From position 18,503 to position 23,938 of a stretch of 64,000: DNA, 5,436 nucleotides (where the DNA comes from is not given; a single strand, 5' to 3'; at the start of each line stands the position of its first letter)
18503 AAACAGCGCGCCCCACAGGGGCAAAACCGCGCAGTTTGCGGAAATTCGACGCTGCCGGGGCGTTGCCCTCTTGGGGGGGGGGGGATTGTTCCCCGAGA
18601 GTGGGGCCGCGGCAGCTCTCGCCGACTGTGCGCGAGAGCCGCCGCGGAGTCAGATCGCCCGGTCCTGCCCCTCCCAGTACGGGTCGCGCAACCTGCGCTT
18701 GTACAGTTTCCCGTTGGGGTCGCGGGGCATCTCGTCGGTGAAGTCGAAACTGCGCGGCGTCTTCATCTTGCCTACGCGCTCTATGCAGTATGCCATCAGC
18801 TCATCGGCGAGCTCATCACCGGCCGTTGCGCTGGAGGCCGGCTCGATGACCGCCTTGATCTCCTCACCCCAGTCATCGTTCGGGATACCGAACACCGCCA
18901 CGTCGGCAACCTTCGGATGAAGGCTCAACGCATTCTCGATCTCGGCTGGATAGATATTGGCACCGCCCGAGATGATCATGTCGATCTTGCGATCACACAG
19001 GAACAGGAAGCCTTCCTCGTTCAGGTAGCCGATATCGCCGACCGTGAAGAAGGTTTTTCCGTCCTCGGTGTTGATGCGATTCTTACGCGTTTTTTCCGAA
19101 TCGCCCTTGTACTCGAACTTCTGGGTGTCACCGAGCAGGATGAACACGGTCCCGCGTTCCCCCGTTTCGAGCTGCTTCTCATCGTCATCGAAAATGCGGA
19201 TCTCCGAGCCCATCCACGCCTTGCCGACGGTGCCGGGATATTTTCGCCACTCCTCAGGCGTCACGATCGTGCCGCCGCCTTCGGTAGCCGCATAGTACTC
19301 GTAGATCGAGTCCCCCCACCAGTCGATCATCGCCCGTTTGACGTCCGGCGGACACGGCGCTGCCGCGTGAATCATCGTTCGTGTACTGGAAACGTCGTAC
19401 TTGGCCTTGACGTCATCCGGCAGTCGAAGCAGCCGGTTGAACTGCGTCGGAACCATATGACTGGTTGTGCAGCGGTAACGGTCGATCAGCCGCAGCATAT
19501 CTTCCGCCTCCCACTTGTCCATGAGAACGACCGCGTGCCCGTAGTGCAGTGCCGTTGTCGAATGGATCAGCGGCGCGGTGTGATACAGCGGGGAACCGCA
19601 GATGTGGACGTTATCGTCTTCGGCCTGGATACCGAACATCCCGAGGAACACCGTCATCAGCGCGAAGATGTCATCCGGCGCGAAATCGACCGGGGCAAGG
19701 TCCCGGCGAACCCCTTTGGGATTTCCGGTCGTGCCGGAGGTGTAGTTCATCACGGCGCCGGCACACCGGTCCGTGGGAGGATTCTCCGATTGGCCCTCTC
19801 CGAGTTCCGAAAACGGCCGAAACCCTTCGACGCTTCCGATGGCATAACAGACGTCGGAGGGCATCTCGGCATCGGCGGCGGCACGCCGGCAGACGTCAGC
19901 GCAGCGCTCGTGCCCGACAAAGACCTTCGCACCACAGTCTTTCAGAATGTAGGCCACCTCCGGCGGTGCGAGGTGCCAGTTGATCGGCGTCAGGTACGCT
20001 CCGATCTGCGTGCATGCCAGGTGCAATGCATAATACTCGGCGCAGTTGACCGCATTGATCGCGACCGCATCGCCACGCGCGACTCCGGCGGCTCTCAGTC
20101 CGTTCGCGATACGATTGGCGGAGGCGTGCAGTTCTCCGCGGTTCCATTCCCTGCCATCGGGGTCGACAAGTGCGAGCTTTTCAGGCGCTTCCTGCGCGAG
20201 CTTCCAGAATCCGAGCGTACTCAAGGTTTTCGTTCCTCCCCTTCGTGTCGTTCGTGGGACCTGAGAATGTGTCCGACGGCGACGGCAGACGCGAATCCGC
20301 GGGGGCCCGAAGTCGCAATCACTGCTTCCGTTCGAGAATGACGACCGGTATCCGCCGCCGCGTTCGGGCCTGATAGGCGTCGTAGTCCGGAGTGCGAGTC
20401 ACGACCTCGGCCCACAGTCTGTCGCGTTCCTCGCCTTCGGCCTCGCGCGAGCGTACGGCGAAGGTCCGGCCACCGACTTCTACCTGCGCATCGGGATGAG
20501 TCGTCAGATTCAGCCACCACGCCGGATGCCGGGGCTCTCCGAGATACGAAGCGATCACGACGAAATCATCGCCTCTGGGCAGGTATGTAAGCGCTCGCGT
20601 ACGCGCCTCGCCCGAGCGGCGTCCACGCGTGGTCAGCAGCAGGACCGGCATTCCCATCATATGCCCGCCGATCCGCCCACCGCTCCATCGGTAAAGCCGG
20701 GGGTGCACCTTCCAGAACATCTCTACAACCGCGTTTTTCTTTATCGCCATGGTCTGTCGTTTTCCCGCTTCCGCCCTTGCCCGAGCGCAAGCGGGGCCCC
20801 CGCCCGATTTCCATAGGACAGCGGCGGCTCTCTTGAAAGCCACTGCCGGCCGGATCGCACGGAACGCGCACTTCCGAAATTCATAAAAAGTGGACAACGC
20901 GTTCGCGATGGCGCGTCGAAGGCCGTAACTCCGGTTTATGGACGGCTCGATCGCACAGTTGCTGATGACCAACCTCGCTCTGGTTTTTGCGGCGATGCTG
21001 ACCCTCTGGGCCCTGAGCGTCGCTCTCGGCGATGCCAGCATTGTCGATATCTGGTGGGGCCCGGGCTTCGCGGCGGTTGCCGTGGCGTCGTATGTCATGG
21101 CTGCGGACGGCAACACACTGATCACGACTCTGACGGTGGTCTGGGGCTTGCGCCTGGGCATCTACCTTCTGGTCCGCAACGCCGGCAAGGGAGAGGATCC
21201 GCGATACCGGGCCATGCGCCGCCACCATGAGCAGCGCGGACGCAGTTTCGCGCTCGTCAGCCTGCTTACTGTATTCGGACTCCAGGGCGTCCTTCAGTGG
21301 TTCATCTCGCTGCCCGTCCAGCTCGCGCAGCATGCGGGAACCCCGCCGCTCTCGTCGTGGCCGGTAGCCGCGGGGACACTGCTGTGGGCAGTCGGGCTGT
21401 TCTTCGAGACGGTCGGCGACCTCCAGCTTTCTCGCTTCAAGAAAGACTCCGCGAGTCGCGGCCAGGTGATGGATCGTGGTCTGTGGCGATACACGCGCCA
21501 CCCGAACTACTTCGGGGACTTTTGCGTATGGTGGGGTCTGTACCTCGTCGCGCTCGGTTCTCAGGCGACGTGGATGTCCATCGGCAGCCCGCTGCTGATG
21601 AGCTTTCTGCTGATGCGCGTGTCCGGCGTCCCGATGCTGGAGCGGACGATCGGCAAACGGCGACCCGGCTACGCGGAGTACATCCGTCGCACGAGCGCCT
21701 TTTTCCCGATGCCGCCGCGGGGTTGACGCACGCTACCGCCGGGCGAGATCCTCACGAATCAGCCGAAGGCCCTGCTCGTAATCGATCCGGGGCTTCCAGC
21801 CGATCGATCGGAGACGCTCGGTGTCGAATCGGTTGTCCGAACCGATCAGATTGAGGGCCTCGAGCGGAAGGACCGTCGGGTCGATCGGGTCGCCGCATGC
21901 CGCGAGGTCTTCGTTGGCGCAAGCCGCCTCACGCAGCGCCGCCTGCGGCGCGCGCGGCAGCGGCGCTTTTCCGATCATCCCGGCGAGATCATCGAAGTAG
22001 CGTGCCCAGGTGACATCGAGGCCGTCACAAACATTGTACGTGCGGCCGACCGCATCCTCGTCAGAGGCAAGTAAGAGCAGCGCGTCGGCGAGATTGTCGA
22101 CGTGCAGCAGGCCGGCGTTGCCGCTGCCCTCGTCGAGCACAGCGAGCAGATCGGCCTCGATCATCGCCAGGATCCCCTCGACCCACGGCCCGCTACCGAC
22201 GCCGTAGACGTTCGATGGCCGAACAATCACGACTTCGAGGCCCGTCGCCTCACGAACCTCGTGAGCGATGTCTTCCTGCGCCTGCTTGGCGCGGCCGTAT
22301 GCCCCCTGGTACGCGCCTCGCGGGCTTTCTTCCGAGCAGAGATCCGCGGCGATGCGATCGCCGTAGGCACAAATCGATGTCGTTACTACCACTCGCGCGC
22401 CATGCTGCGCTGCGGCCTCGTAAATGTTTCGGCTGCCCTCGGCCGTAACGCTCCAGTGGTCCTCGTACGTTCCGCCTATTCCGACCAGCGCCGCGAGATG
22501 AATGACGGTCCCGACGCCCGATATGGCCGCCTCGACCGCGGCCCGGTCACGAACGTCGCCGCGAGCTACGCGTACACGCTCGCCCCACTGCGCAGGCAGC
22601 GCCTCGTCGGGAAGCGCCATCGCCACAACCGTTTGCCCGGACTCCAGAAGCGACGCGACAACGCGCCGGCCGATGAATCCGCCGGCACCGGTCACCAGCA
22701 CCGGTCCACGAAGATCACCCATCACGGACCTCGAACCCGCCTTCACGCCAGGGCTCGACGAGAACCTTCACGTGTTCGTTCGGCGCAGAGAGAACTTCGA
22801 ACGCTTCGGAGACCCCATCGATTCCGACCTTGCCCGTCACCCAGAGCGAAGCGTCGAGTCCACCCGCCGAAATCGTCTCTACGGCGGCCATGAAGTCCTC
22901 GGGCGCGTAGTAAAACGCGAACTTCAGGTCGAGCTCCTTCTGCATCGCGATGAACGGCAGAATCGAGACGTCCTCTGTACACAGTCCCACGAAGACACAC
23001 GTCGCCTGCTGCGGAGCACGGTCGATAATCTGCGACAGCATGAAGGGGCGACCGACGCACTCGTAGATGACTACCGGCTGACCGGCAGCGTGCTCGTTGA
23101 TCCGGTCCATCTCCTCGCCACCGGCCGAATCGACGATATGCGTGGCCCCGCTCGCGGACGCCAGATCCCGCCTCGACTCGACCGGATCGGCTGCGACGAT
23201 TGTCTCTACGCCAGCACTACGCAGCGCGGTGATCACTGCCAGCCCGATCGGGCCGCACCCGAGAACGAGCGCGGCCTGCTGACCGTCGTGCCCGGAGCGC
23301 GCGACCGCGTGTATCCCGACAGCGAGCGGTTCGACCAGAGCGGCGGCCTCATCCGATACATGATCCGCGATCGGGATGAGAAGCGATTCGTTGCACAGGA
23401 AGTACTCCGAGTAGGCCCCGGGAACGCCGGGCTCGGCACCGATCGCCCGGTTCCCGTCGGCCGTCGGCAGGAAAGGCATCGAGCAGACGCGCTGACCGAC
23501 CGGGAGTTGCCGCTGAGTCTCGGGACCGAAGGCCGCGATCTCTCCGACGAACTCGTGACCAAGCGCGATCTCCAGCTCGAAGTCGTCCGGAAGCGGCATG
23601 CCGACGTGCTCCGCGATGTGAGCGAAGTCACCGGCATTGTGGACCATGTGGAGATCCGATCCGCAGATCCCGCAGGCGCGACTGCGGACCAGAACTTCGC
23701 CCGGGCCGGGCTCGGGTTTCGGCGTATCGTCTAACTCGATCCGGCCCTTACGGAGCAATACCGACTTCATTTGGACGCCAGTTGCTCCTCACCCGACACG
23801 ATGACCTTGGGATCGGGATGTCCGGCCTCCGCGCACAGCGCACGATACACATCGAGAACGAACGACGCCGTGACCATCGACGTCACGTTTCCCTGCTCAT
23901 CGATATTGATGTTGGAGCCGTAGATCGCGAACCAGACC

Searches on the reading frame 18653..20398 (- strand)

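Call 23: search_protein_families(library=pfam, proteins=[window:18653-20398:-], max_evalue=0.00001)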
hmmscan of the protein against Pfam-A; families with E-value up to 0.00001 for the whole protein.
window:18653-20398:- (582 aa): 2 families
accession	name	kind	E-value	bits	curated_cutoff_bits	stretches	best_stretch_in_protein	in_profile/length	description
PF00501.34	AMP-binding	-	5.4e-70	236.6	29.9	1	65-420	2-374/384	AMP-binding enzyme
PF13193.12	AMP-binding_C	-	5.6e-17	62.9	24.5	1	486-564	1-76/76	AMP-binding enzyme C-terminal domain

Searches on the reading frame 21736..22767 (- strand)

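Call 23: search_protein_families(library=pfam, proteins=[window:21736-22767:-], max_evalue=0.00001)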
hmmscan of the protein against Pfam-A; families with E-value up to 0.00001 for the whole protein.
window:21736-22767:- (344 aa): 7 families
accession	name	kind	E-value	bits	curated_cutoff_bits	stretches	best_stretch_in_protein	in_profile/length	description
PF01370.27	Epimerase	-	4.5e-36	124.9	20.9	1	23-247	1-240/240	NAD dependent epimerase/dehydratase family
PF01073.25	3Beta_HSD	-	1.3e-20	74.1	22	1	24-234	1-229/280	3-beta hydroxysteroid dehydrogenase/isomerase family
PF16363.11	GDP_Man_Dehyd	-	1.5e-18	67.8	27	1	24-267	1-268/332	GDP-mannose 4,6 dehydratase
PF13460.12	NAD_binding_10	-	2.2e-17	64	27.2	1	27-186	1-145/184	NAD(P)H-binding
PF07993.18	NAD_binding_4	-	2.7e-15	56.7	20.1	1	25-197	1-217/258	Male sterility protein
PF04321.23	RmlD_sub_bind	-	5.6e-10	39.2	27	1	23-255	3-221/287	RmlD substrate binding domain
PF02719.21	Polysacc_synt_2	-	4.1e-06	26.6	20.2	0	23-131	1-127/293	Polysaccharide biosynthesis protein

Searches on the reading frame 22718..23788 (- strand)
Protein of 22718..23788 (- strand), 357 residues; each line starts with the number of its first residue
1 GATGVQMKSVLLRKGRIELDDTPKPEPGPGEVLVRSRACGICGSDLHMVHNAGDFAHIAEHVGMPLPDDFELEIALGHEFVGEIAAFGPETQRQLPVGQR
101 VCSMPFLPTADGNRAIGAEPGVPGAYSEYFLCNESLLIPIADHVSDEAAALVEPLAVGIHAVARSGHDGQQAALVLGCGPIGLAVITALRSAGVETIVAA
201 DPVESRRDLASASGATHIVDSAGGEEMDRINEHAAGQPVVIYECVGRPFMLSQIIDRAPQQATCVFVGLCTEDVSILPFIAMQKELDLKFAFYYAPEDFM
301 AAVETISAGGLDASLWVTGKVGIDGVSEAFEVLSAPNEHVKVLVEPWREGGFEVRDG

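Call 23: search_protein_families(library=pfam, proteins=[window:22718-23788:-], max_evalue=0.00001)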
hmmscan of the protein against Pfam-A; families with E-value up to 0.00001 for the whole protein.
window:22718-23788:- (357 aa): 3 families
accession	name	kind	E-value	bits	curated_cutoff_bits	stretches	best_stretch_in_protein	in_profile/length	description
PF08240.17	ADH_N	-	3.3e-18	66.3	23.5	1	28-141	1-103/104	Alcohol dehydrogenase GroES-like domain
PF00107.32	ADH_zinc_N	-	1.3e-17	64.4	31.8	1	180-307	1-128/129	Zinc-binding dehydrogenase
PF16912.11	Glu_dehyd_C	-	3.8e-09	36.8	34.9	1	149-331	4-199/211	Glucose dehydrogenase C-terminus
